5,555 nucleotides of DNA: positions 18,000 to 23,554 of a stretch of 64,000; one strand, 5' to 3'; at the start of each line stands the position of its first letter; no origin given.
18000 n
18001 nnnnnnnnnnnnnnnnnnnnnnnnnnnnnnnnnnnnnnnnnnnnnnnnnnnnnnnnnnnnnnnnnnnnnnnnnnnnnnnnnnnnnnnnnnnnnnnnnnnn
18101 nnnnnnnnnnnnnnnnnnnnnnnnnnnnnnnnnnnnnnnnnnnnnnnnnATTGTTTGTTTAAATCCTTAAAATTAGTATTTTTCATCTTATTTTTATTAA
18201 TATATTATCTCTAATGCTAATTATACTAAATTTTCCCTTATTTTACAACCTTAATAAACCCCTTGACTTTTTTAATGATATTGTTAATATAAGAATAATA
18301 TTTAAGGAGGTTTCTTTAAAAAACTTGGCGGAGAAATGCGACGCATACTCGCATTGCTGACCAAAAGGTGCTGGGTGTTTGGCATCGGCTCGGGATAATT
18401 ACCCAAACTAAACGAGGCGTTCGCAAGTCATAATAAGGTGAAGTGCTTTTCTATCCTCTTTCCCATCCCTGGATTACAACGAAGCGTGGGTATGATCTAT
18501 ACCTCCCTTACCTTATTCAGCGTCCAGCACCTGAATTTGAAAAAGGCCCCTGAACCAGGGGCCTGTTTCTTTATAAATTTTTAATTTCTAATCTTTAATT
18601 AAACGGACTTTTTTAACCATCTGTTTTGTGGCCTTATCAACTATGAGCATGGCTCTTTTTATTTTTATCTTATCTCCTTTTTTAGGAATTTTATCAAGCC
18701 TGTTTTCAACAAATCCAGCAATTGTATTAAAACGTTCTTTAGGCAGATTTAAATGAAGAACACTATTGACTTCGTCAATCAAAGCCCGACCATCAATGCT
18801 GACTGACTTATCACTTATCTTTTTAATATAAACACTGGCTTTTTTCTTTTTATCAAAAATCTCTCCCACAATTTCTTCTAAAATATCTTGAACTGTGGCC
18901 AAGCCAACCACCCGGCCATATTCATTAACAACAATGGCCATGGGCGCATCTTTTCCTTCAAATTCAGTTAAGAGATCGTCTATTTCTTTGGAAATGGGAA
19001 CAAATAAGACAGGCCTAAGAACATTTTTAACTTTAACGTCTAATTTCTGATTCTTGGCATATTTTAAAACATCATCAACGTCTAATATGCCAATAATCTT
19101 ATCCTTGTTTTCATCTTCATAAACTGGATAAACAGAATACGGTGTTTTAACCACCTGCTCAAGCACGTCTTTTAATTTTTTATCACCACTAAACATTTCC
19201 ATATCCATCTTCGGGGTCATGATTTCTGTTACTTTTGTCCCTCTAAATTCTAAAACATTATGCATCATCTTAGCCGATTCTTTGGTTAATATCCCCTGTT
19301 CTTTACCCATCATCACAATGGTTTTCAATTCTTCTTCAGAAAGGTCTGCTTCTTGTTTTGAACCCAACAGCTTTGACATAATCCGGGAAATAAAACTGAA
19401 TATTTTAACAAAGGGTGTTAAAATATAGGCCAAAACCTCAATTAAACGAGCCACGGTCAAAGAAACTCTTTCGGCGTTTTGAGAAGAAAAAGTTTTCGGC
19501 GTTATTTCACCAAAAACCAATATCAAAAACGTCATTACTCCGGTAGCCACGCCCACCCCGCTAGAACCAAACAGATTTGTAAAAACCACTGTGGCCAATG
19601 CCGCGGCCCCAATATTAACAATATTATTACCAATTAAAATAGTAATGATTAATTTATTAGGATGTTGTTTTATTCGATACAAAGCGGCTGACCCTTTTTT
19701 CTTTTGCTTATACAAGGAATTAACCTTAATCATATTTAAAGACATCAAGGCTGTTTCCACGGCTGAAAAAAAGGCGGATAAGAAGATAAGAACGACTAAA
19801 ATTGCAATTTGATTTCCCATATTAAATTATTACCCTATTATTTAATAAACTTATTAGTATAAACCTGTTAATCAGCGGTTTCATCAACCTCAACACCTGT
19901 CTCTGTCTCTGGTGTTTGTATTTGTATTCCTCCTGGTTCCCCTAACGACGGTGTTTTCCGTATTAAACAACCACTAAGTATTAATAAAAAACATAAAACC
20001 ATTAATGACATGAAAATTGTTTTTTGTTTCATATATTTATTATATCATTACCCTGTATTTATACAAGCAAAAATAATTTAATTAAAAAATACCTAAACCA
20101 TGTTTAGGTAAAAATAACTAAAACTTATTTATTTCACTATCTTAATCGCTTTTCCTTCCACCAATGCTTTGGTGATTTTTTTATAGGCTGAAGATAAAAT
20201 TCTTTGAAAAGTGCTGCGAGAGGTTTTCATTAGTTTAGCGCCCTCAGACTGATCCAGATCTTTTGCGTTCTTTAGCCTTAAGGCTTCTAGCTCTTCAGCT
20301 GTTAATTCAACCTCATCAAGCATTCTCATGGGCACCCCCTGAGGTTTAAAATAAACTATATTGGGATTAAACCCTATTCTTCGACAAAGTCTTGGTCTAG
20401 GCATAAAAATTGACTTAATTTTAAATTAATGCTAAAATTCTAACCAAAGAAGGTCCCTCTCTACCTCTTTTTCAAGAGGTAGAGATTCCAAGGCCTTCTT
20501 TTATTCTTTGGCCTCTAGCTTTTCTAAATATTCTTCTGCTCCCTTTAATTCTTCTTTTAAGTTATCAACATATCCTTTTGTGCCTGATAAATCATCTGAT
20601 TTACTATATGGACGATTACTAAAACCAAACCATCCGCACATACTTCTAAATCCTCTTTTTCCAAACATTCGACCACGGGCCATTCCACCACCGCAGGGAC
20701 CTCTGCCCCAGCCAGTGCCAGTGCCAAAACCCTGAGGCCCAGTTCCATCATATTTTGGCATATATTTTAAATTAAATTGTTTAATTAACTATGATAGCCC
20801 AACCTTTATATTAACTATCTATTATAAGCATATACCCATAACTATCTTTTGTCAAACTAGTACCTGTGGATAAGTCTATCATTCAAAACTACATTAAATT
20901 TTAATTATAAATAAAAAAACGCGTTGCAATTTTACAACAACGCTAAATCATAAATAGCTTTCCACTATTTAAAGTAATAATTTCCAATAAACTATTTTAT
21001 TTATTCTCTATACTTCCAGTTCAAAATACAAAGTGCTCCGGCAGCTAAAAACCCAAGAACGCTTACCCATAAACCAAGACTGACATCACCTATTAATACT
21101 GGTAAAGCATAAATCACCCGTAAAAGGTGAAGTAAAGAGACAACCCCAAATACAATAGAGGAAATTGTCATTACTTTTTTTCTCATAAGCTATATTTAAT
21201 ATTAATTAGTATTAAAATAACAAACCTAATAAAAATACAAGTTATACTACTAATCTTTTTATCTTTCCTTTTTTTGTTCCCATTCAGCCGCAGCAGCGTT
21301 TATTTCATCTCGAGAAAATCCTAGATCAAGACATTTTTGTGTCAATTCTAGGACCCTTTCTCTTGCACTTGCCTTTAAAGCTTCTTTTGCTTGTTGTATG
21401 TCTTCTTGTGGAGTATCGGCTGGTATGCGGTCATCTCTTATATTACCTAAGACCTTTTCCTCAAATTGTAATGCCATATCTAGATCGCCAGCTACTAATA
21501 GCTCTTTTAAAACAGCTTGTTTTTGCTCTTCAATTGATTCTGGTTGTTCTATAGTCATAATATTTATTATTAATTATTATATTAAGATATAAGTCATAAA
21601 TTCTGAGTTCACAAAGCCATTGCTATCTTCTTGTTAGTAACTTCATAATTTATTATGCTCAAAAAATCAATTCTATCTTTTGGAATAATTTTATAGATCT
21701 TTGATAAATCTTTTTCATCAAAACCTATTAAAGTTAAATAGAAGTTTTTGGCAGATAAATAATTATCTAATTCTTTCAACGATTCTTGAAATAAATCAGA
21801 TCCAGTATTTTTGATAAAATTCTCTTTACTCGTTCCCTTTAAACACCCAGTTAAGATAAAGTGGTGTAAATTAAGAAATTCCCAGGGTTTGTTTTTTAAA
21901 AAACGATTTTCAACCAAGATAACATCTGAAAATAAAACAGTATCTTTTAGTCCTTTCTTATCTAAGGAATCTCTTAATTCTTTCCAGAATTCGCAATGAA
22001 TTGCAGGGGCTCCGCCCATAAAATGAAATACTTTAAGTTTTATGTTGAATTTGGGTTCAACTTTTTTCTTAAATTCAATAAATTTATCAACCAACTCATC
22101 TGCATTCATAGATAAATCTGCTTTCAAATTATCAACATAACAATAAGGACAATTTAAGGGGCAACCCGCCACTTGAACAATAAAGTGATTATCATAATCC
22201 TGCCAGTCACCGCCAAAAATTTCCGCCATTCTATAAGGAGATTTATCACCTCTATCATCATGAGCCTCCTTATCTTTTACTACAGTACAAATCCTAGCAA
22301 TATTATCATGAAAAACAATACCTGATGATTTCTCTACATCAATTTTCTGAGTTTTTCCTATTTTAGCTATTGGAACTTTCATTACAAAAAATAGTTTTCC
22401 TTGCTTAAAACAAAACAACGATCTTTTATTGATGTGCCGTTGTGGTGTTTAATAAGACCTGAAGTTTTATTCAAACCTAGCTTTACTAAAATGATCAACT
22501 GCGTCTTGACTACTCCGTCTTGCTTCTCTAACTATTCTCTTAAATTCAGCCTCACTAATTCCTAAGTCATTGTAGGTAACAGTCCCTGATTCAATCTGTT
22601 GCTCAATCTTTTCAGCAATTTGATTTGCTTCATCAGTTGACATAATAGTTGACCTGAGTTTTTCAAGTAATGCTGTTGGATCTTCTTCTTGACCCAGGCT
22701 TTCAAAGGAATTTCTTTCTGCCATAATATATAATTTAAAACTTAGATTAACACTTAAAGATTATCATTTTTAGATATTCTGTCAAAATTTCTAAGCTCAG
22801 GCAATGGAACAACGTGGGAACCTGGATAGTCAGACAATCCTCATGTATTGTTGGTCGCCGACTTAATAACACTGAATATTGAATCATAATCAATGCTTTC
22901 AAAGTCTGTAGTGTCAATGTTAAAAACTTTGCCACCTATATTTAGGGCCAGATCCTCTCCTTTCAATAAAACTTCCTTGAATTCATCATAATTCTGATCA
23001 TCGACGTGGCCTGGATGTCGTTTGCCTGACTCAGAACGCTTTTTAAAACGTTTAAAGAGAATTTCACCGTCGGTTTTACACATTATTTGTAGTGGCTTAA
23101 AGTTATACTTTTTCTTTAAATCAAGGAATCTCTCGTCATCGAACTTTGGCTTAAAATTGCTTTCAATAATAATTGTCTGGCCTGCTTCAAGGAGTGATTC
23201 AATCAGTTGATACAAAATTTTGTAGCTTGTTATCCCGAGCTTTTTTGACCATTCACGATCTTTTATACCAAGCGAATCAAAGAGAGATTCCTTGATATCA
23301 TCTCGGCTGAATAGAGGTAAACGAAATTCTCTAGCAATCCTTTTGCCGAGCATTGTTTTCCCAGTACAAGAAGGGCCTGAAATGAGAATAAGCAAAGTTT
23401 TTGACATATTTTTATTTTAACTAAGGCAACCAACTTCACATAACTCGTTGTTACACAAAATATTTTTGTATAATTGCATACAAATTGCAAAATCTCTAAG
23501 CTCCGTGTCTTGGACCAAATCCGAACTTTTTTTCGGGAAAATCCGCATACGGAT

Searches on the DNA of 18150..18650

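Call 19: search_rna_families(source=window, start=18150, end=18650, threshold=evalue, max_evalue=10, show_alignments=1)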
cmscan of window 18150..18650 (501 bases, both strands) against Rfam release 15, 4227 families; matches with E-value up to 10: 16.
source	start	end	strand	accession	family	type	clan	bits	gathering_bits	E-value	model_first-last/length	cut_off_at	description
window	18494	18571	+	RF01859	Phe_leader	Cis-reg; leader;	-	21.6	55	0.33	1-125/125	no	Phenylalanine leader peptide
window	18539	18613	-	RF02434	SpF39_sRNA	Gene; sRNA;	-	20.8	60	4.4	1-109/109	no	Streptococcus sRNA SpF39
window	18527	18620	-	RF02426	SpF03_sRNA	Gene; sRNA;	-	18.9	50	4.1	1-106/106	no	Streptococcus sRNA SpF03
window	18429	18572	-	RF01969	RMST_8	Gene; lncRNA;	-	18.1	80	0.6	1-143/143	no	Rhabdomyosarcoma 2 associated transcript conserved region 8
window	18539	18572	-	RF02607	AbsR25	Gene; sRNA;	-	18.1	47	1.1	131-164/164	no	Acinetobacter sRNA 25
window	18530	18615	+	RF02385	sau-13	Gene; sRNA;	-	17.8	55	4.3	1-104/104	no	Staphylococcus sRNA sau-13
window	18462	18571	+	RF00506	Thr_leader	Cis-reg; leader;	-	17.5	55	0.94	1-118/118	no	Threonine operon leader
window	18537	18598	-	RF00506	Thr_leader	Cis-reg; leader;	-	17.4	55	0.96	1-118/118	no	Threonine operon leader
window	18530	18620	-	RF00121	MicC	Gene; sRNA;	-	17.4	90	5.7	1-123/123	no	MicC RNA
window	18540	18604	-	RF02495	ohsC_RNA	Gene; antitoxin;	-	16.8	50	7.5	1-77/77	no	Oppression of Hydrophobic ORF by sRNA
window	18501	18615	+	RF01770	rimP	Cis-reg; leader;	-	16.7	47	4.3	1-102/102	no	Gammaprotebacteria rimP leader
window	18510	18624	-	RF00235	Plasmid_RNAIII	Gene;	-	16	60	6.3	1-131/131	no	Plasmid RNAIII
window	18541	18595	-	RF02677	NsiR4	Gene; sRNA;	-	15.3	40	0.82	1-65/65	no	Nitrogen stress-induced RNA 4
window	18538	18571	-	RF04157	MIR9486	Gene; miRNA;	-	13.7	100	9.1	1-119/119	no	MIR9486 microRNA precursor family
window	18182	18203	+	RF02108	DLEU2_4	Gene; lncRNA;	-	12.8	40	6.7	37-58/58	no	Deleted in lymphocytic leukemia 2 conserved region 4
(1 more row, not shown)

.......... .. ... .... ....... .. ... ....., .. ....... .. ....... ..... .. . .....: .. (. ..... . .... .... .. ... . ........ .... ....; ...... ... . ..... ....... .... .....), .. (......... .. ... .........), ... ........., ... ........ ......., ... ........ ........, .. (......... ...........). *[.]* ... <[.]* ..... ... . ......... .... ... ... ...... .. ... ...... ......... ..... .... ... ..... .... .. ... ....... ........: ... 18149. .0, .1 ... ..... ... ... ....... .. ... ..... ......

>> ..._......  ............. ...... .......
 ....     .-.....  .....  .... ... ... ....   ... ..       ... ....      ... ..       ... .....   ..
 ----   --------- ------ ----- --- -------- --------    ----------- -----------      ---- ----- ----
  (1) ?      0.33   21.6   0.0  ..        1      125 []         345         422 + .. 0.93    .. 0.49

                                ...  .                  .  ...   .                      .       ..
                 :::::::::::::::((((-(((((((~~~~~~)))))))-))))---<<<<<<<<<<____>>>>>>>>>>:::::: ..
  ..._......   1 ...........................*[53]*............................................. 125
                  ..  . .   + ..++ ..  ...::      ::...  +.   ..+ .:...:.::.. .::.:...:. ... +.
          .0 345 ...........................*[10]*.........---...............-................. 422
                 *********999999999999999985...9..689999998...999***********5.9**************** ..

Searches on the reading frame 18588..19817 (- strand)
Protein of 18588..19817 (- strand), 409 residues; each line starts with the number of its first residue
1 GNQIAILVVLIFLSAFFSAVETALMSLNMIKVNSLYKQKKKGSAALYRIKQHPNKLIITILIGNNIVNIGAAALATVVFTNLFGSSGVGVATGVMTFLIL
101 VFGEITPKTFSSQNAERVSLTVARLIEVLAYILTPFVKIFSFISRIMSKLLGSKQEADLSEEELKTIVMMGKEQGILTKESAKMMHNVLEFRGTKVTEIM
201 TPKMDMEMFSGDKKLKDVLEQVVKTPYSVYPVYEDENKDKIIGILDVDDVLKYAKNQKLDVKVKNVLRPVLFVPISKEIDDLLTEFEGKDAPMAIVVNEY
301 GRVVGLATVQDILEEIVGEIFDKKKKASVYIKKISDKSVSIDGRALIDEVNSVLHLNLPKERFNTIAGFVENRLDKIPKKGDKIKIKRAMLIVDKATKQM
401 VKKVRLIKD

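Call 100: search_protein_families(library=pfam, max_evalue=0.0001, proteins=[window:18588-19817:-])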
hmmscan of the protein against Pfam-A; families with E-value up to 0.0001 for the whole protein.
window:18588-19817:- (409 aa): 3 families
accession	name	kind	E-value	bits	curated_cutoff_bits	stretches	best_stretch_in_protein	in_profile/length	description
PF01595.25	CNNM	-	4.7e-55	186.5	28.4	1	6-180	2-180/181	Cyclin M transmembrane N-terminal domain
PF03471.22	CorC_HlyC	-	2.4e-18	66.4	27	1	333-408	2-79/81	Transporter associated domain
PF00571.33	CBS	-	2.1e-13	50.8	24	2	196-254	1-55/57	CBS domain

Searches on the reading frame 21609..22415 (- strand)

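Call 100: search_protein_families(library=pfam, max_evalue=0.0001, proteins=[window:21609-22415:-])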
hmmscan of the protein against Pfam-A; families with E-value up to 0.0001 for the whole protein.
window:21609-22415:- (268 aa): 2 families
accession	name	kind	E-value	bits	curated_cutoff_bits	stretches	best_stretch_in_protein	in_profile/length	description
PF13353.11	Fer4_12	-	8.4e-07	29.8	22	1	80-207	10-132/137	4Fe-4S single cluster domain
PF04055.27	Radical_SAM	-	4.4e-06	27.4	29.5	1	83-169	5-91/166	Radical SAM superfamily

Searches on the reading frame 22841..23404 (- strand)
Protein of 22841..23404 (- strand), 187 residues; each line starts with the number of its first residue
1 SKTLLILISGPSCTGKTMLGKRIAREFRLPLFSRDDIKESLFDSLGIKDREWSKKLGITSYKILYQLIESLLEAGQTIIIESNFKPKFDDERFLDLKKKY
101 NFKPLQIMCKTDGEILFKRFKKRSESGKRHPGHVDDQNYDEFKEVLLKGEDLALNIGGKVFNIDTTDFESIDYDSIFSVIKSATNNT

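Call 100: search_protein_families(library=pfam, max_evalue=0.0001, proteins=[window:22841-23404:-])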
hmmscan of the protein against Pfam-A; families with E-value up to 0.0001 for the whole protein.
window:22841-23404:- (187 aa): 2 families
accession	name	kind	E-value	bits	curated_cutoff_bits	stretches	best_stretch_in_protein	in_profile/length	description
PF13671.12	AAA_33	-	7.3e-14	52.7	27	1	5-145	1-139/143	AAA domain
PF13238.12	AAA_18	-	1.4e-07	32.5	29.4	1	6-135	1-123/128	AAA domain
